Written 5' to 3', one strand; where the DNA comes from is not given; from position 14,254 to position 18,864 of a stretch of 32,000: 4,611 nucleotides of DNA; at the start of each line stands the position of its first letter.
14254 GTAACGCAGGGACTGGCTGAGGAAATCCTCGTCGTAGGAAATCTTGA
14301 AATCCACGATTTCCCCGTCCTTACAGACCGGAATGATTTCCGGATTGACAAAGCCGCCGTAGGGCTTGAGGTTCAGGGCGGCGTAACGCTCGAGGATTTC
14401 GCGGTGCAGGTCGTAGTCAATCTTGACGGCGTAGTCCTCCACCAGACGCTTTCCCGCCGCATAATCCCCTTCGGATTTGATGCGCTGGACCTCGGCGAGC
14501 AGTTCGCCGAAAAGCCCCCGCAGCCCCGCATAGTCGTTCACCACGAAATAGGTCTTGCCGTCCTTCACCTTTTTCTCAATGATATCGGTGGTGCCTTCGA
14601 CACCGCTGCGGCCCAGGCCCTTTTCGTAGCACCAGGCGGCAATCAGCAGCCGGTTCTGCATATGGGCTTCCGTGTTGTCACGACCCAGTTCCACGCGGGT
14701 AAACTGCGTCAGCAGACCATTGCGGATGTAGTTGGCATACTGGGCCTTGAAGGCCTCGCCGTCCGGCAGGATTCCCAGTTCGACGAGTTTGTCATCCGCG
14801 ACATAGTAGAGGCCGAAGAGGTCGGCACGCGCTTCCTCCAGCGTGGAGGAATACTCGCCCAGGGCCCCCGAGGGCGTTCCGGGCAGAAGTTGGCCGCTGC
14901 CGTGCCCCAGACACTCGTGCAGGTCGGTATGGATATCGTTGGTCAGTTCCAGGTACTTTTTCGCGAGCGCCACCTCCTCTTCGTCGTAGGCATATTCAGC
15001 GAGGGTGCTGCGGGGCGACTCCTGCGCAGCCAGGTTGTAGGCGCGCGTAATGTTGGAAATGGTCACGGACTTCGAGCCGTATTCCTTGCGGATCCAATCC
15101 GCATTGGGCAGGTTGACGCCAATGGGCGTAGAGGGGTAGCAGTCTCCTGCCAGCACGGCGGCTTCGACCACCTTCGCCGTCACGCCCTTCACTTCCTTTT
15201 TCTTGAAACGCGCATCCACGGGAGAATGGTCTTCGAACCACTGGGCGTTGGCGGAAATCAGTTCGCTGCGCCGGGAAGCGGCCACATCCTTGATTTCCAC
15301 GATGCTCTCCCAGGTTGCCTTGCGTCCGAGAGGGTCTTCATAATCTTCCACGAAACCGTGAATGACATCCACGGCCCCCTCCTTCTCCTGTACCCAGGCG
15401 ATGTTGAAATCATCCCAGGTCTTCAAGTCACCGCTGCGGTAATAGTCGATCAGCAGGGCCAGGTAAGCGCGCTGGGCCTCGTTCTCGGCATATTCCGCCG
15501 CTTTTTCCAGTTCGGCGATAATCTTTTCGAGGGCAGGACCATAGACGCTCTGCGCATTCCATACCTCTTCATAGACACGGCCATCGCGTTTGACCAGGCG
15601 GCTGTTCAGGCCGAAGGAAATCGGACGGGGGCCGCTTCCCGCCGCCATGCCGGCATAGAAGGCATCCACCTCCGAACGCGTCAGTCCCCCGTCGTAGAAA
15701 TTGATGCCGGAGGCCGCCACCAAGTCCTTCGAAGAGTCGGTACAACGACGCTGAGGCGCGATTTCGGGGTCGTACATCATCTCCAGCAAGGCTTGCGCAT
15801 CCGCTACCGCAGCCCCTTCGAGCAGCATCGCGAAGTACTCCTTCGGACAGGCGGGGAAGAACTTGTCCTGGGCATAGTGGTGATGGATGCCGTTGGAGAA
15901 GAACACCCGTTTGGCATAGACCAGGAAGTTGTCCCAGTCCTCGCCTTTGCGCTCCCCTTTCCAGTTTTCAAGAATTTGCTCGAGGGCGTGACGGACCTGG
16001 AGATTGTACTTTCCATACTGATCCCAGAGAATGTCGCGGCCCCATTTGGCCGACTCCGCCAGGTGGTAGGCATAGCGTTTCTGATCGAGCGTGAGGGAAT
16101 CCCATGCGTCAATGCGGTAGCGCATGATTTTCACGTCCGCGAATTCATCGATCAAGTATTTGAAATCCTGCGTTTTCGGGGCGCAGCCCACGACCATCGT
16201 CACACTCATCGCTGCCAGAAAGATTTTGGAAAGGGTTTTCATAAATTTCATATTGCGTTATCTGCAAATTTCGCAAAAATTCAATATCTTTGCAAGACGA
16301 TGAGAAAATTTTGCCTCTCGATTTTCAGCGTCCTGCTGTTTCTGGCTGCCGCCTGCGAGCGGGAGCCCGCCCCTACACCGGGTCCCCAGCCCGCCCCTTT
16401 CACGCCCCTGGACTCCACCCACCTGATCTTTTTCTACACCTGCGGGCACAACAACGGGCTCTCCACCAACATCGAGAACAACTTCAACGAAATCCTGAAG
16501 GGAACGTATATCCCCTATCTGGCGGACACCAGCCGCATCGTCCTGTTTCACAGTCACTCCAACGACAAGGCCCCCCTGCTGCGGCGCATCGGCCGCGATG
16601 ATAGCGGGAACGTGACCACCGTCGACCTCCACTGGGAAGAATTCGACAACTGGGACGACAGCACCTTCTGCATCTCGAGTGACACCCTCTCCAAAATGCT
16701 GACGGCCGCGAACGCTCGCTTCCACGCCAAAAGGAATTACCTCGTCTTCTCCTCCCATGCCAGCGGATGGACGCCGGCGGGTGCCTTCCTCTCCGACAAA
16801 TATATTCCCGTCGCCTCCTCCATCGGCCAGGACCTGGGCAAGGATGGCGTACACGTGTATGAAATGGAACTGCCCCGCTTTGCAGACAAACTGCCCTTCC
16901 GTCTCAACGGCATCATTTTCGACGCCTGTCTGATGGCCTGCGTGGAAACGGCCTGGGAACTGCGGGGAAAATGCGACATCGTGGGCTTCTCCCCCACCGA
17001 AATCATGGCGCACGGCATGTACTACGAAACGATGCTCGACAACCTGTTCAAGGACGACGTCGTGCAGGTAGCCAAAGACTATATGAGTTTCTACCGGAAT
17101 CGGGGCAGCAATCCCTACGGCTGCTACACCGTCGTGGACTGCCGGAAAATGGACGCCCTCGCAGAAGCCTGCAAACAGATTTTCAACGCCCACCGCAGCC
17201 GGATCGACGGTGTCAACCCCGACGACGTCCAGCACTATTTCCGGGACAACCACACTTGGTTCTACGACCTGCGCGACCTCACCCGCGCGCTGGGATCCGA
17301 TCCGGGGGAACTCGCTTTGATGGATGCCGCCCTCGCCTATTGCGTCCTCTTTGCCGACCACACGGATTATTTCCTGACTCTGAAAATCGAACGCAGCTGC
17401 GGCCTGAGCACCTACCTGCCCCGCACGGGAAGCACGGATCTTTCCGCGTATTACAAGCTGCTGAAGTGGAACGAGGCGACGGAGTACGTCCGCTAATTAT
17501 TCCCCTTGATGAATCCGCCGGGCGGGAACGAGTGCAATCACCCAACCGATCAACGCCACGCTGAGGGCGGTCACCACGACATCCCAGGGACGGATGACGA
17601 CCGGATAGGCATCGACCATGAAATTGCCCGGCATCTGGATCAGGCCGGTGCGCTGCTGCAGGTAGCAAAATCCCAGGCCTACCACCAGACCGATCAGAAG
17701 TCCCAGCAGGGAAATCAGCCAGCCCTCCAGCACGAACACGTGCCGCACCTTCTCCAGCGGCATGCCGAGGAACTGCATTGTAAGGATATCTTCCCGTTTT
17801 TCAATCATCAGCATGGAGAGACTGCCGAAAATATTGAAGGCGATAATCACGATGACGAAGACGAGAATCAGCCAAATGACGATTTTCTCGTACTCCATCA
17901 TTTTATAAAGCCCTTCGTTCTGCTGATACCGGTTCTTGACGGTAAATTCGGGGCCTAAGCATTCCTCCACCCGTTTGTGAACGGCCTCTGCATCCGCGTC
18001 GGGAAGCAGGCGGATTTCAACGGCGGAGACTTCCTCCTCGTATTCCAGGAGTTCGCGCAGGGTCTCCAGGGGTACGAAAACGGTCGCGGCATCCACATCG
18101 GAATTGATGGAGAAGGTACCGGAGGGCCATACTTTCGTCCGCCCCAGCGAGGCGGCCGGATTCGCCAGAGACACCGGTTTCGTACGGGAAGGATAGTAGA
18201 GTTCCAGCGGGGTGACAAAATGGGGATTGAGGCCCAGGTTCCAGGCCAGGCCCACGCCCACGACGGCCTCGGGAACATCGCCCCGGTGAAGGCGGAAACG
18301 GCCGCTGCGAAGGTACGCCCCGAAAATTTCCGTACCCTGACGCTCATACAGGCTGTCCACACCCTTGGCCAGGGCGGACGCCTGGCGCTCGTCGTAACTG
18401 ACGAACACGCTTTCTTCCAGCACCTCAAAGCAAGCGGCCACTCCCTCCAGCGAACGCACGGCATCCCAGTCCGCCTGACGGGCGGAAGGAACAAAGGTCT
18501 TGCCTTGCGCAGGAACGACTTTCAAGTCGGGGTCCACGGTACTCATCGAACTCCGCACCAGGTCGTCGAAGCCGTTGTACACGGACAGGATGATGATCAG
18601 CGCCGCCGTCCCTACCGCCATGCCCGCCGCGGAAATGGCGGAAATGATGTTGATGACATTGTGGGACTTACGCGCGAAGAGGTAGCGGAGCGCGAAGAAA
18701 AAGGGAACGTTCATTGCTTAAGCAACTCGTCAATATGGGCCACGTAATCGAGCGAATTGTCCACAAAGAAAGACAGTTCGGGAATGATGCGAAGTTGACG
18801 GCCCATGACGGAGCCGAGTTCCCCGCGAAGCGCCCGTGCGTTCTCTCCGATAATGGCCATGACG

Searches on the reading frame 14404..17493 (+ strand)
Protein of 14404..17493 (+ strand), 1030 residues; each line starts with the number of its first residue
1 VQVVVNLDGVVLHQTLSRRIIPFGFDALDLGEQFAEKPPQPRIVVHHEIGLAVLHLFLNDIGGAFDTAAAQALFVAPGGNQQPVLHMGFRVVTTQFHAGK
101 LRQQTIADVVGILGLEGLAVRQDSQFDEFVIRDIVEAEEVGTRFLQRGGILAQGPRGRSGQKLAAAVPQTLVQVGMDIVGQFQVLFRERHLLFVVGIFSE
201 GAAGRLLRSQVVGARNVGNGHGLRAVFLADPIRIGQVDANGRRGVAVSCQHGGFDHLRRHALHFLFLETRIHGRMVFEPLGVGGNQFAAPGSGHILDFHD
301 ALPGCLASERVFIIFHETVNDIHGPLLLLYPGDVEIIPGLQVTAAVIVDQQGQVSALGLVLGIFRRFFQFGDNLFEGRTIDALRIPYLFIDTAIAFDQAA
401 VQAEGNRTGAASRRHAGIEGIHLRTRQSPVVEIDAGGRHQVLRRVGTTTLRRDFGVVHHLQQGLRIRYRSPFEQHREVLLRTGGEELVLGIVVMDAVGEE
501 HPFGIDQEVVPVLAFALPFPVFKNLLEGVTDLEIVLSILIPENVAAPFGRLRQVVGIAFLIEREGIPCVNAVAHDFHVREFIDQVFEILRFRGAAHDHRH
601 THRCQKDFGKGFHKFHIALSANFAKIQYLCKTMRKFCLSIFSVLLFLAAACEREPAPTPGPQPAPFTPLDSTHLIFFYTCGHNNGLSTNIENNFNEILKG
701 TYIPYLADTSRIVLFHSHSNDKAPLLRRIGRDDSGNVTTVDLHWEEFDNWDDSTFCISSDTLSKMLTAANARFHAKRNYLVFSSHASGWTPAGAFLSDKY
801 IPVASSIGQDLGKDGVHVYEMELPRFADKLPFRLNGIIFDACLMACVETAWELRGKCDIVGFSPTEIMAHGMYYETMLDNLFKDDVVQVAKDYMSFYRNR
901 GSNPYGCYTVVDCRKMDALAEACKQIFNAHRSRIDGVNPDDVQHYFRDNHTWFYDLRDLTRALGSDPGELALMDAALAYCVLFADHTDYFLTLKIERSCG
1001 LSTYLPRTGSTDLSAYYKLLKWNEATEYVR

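Call 86: search_protein_families(library=pfam, proteins=[window:14404-17493:+], max_evalue=0.0001)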
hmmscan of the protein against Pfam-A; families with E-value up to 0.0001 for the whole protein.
window:14404-17493:+ (1030 aa): 1 family
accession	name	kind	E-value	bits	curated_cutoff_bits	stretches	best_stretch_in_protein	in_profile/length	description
PF03415.19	Peptidase_C11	-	1.9e-17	64.3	25.8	1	678-930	2-238/359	Clostripain family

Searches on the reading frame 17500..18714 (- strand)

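Call 59: search_protein_families(library=pfam, proteins=[window:17500-18714:-], max_evalue=0.00001)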
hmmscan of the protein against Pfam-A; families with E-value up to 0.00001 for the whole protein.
window:17500-18714:- (405 aa): 2 families
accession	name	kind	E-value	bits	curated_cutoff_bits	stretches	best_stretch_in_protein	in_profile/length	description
PF02687.27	FtsX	-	2.9e-15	56.8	25.5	1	282-401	2-115/120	FtsX-like permease C-terminal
PF12704.14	MacB_PCD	-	2.3e-14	54.6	27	1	25-160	1-133/207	MacB-like periplasmic core domain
